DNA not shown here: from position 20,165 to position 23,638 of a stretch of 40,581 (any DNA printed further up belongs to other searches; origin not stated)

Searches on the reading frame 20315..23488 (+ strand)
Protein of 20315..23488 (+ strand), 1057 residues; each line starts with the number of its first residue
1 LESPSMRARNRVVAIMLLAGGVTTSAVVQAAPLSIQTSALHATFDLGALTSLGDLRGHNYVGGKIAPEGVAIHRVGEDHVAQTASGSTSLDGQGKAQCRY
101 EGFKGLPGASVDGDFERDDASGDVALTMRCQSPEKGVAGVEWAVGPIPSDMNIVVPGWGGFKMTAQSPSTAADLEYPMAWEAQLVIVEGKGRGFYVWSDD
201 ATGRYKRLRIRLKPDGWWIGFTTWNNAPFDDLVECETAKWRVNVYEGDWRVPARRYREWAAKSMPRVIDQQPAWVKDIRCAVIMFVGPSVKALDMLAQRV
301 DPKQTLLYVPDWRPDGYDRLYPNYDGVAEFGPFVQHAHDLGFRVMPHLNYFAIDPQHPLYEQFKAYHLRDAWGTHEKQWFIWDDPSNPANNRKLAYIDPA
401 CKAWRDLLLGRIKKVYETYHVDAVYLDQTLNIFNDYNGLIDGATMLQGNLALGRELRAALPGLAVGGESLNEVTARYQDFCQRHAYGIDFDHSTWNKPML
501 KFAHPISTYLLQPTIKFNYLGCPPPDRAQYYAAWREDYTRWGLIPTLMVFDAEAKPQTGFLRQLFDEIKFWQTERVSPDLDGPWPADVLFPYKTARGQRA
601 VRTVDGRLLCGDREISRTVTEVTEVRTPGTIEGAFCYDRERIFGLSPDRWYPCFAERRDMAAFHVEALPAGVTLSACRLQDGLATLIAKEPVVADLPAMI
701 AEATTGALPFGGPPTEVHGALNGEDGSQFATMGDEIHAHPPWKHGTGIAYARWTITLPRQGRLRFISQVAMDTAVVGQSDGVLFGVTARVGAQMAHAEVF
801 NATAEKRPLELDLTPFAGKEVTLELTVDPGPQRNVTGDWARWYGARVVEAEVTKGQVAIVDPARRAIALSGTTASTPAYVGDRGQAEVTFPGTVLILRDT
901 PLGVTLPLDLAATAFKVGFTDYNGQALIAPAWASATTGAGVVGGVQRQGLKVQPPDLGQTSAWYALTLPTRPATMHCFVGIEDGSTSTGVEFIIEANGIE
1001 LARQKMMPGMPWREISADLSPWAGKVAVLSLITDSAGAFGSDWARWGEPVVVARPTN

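Call 70: search_protein_families(library=pfam, proteins=[window:20315-23488:+], max_evalue=0.00001)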
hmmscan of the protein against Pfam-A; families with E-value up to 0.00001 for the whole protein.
window:20315-23488:+ (1057 aa): 1 family
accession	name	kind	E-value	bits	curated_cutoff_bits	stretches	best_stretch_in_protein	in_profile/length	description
PF19773.5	DUF6259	-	1.1e-16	61.3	28.7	1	242-430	9-203/300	Domain of unknown function (DUF6259)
